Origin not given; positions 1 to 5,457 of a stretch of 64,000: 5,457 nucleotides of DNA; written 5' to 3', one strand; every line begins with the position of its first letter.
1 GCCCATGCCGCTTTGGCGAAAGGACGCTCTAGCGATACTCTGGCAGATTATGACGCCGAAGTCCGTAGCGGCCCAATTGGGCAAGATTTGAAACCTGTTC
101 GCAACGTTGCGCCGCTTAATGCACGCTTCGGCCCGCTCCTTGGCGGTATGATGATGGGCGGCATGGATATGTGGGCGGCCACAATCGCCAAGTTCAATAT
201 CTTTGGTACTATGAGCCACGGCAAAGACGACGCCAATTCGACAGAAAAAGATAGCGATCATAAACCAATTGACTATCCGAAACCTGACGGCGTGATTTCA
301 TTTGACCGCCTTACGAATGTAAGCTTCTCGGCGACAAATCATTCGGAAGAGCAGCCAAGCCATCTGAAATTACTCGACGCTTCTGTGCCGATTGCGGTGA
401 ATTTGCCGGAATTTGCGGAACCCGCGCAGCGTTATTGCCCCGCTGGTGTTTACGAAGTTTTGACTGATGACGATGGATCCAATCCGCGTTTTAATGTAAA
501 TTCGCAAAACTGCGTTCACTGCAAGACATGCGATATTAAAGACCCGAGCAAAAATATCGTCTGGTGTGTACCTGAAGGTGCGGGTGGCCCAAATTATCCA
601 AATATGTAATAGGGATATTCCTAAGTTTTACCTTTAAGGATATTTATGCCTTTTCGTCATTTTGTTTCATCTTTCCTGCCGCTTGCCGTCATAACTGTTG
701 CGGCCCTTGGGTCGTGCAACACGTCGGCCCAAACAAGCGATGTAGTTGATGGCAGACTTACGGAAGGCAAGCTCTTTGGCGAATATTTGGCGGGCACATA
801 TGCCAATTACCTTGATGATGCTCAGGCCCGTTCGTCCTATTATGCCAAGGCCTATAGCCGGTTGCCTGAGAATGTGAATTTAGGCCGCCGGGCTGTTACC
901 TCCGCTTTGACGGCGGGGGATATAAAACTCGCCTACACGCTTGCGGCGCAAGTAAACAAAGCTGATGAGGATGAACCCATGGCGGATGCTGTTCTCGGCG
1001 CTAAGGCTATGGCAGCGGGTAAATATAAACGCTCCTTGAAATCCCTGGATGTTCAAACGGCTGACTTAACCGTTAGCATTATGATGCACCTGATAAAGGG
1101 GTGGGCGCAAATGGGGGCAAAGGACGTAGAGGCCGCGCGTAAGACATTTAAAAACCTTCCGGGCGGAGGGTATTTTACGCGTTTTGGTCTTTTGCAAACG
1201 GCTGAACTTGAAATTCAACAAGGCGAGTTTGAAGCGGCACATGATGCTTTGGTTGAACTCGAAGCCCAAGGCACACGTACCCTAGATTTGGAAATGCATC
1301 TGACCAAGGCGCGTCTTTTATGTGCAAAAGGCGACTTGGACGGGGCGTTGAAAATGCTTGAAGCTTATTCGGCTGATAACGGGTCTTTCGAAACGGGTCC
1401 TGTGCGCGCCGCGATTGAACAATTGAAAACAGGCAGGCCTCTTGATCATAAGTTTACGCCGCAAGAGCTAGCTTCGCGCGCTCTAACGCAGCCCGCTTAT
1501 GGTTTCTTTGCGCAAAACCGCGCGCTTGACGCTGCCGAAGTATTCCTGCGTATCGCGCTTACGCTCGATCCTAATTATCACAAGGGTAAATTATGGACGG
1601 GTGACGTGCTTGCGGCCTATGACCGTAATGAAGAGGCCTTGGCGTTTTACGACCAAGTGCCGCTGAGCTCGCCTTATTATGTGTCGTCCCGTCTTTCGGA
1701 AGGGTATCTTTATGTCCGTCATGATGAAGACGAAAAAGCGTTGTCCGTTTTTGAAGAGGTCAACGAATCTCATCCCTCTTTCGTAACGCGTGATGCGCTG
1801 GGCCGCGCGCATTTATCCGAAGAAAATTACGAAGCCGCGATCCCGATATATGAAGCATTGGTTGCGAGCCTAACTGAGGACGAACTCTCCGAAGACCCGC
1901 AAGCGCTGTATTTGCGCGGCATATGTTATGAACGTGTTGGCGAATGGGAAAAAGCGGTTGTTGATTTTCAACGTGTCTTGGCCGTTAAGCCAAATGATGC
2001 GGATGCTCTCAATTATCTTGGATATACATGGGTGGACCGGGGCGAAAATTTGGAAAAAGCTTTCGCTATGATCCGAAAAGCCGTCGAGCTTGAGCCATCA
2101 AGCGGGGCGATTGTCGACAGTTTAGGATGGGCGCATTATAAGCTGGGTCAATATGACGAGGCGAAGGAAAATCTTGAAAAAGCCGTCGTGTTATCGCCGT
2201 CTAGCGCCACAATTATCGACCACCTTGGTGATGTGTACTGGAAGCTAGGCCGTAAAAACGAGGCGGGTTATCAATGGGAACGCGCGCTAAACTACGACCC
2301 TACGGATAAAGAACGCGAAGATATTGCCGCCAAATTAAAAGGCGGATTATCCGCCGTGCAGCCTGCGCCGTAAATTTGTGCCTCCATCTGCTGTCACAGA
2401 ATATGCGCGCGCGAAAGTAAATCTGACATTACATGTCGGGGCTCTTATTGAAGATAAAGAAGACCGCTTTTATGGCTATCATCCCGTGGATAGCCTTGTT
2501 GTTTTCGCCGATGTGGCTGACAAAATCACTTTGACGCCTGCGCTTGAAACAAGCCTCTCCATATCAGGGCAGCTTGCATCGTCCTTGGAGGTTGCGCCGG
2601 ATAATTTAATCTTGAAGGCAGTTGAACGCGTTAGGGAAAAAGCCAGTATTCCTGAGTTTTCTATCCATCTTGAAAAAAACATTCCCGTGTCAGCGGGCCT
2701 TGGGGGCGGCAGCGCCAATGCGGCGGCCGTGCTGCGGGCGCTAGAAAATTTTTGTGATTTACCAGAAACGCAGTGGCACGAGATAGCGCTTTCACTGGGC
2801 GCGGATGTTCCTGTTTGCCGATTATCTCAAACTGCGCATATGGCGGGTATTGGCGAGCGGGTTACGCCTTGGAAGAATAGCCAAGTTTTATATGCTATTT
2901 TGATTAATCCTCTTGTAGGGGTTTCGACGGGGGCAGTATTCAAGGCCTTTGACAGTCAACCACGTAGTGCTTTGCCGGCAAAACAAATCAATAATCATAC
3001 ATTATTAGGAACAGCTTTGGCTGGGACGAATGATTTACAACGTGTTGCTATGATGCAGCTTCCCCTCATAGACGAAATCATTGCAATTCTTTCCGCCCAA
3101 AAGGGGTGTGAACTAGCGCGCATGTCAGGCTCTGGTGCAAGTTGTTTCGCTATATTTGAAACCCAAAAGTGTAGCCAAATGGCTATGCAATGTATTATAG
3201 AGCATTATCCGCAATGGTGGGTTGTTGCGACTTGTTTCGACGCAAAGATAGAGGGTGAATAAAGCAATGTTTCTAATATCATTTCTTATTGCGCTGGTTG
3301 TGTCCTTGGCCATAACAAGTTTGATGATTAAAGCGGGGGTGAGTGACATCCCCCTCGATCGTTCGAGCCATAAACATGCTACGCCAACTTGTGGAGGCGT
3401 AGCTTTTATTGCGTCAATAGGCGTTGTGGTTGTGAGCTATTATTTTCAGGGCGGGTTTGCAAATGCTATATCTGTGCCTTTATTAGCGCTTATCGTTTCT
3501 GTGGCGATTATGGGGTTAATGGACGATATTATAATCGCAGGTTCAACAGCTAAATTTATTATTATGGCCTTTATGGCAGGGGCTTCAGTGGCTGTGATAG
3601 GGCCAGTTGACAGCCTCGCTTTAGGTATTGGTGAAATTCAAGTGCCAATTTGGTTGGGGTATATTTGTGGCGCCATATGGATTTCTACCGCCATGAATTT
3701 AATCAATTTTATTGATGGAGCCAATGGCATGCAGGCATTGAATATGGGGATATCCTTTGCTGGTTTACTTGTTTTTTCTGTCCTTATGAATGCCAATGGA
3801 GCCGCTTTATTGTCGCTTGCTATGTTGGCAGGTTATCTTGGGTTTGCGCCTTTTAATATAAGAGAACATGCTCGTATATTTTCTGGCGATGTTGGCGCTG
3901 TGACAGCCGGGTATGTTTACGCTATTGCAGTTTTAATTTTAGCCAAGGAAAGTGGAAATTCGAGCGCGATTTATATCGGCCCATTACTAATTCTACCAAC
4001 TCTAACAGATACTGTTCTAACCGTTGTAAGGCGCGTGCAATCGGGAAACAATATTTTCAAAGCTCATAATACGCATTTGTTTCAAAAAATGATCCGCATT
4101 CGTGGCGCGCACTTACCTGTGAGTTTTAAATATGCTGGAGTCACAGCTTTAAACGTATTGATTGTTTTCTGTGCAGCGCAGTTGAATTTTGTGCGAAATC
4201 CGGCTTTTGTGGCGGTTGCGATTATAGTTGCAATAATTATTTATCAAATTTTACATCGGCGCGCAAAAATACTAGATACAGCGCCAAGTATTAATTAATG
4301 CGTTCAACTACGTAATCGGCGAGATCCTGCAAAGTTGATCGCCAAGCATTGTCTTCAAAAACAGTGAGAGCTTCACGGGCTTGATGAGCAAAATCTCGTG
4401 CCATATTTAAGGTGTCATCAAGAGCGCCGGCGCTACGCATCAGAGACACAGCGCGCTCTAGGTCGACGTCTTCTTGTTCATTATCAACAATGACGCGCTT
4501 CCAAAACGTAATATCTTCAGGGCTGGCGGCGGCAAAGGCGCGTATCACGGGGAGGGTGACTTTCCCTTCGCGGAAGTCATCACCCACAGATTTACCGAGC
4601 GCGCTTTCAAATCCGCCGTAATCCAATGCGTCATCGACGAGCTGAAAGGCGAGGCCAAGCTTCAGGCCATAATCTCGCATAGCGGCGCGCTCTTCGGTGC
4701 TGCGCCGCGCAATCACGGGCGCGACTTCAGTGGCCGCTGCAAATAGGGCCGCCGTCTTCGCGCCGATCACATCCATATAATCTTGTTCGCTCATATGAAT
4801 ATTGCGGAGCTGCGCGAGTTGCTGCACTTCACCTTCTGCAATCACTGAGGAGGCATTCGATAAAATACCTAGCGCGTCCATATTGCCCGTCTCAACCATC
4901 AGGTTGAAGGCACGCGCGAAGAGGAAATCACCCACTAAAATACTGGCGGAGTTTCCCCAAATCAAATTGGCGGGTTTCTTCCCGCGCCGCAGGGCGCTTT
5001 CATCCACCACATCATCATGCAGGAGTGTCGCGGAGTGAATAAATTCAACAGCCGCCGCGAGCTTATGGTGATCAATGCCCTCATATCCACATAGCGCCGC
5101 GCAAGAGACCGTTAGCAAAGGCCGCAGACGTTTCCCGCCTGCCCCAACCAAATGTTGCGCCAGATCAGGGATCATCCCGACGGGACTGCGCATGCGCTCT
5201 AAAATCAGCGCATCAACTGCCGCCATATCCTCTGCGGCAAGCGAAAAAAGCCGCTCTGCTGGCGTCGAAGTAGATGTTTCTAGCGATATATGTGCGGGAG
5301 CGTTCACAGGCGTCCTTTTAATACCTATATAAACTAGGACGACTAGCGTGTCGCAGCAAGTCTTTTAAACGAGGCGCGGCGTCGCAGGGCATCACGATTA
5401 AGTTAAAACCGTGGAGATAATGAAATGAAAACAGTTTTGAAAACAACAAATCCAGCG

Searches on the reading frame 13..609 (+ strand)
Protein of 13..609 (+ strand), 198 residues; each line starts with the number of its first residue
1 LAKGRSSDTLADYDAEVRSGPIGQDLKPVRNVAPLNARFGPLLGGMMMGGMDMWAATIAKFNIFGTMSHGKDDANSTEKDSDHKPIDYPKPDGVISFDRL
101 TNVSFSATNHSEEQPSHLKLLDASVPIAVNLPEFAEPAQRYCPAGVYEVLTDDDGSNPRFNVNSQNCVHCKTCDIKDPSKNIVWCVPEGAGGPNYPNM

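Call 77: search_protein_families(library=pfam, proteins=[window:13-609:+], max_evalue=0.000001)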
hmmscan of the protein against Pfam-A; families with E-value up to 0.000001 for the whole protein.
window:13-609:+ (198 aa): 1 family
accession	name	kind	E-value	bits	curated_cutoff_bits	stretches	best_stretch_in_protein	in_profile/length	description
PF05187.19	Fer4_ETF_QO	-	8.4e-48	161.3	24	1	93-195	1-103/104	Electron transfer flavoprotein-ubiquinone oxidoreductase, 4Fe-4S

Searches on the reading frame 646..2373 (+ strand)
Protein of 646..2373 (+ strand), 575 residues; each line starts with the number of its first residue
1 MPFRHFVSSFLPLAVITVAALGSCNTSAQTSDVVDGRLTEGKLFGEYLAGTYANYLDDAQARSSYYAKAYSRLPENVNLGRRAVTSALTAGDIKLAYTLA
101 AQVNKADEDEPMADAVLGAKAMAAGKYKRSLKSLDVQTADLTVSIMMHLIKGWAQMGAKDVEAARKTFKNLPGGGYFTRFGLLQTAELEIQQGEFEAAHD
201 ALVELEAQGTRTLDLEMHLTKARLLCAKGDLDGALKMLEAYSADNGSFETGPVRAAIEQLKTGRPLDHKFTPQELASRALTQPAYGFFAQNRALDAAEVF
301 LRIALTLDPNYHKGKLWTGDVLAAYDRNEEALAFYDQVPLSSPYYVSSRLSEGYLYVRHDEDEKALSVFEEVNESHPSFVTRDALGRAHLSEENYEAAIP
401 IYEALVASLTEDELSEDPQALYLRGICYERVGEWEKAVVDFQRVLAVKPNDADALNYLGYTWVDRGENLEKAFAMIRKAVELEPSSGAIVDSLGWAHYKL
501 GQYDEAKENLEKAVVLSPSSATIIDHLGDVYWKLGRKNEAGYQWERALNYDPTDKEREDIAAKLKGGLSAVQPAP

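Call 77: search_protein_families(library=pfam, proteins=[window:646-2373:+], max_evalue=0.000001)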
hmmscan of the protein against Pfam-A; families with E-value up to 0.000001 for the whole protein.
window:646-2373:+ (575 aa): 18 families
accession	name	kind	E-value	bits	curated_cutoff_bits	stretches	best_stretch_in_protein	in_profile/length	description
PF07719.23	TPR_2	-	9.7e-27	91.3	27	0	493-519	7-33/34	Tetratricopeptide repeat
PF13432.12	TPR_16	-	2e-23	82.9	32.7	0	384-443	2-55/65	Tetratricopeptide repeat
PF00515.34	TPR_1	-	1.2e-21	75.9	27.8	1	419-451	2-34/34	Tetratricopeptide repeat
PF14559.12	TPR_19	-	2.8e-19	69.6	25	0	190-245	2-55/68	Tetratricopeptide repeat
PF13428.12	TPR_14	-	1.3e-18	66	23.5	0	491-528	5-42/44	Tetratricopeptide repeat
PF13414.12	TPR_11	-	5.7e-17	61.6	26.8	1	496-535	3-42/42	TPR repeat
PF13174.12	TPR_6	-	7.3e-17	61.2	26.3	0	493-520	6-33/33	Tetratricopeptide repeat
PF13181.12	TPR_8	-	1.3e-16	59.7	25.7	0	493-518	7-32/34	Tetratricopeptide repeat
PF13371.12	TPR_9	-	3.3e-15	56.3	35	1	386-454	2-65/73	Tetratricopeptide repeat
PF13424.12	TPR_12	-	4.2e-15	56.1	30.1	0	384-448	8-75/77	Tetratricopeptide repeat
PF13431.12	TPR_17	-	1.7e-12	47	24.4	0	477-507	3-33/34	Tetratricopeptide repeat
PF13176.12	TPR_7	-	1.9e-10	40.4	27.9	0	383-413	3-32/36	Tetratricopeptide repeat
PF13374.12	TPR_10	-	1.1e-09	38.4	27.5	0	492-514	7-29/42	Tetratricopeptide repeat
PF13429.12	TPR_15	-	1.1e-07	32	26.2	0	405-511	132-238/280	Tetratricopeptide repeat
PF25058.1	ARM_TT21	-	1.3e-07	32.1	27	0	183-248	61-127/155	Tetratricopeptide repeat protein 21 ARM repeat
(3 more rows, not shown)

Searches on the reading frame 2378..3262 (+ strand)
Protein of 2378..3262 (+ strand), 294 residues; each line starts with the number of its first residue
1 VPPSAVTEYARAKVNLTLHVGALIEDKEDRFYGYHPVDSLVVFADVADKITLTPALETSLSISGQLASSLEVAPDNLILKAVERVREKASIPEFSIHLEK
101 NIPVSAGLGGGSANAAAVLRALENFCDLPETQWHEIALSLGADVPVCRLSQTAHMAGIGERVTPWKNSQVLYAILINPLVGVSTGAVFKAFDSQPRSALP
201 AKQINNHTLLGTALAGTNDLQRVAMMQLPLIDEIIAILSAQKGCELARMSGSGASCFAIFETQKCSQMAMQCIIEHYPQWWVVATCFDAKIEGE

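Call 77: search_protein_families(library=pfam, proteins=[window:2378-3262:+], max_evalue=0.000001)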
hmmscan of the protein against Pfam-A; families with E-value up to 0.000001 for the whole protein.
window:2378-3262:+ (294 aa): 2 families
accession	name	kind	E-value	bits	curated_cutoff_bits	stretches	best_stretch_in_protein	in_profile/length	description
PF00288.32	GHMP_kinases_N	-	3.9e-16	59.5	22.3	1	76-147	1-83/87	GHMP kinases N terminal domain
PF08544.19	GHMP_kinases_C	-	7.8e-09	36.2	21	1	205-263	8-69/85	GHMP kinases C terminal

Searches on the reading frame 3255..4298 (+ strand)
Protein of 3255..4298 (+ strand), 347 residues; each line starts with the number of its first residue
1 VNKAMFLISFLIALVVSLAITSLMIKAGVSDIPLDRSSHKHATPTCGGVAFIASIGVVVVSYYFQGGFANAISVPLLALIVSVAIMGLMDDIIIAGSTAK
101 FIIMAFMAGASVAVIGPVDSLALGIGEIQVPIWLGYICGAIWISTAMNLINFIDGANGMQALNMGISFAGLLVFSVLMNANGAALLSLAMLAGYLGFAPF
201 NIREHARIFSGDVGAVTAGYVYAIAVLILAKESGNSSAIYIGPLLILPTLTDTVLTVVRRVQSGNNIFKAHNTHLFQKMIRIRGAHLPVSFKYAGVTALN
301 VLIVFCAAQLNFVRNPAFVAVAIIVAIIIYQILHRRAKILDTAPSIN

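Call 77: search_protein_families(library=pfam, proteins=[window:3255-4298:+], max_evalue=0.000001)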
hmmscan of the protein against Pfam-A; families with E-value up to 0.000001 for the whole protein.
window:3255-4298:+ (347 aa): 1 family
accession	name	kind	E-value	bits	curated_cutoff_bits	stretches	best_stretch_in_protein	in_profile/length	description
PF00953.26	Glycos_transf_4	-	4.7e-24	85.6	27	1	76-229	4-159/160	Glycosyl transferase family 4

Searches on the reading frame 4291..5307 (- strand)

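Call 77: search_protein_families(library=pfam, proteins=[window:4291-5307:-], max_evalue=0.000001)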
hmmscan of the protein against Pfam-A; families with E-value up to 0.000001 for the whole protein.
window:4291-5307:- (338 aa): 1 family
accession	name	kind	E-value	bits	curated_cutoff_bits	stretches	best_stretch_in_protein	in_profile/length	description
PF00348.22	polyprenyl_synt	-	4.1e-71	239.6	27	1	48-289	6-250/251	Polyprenyl synthetase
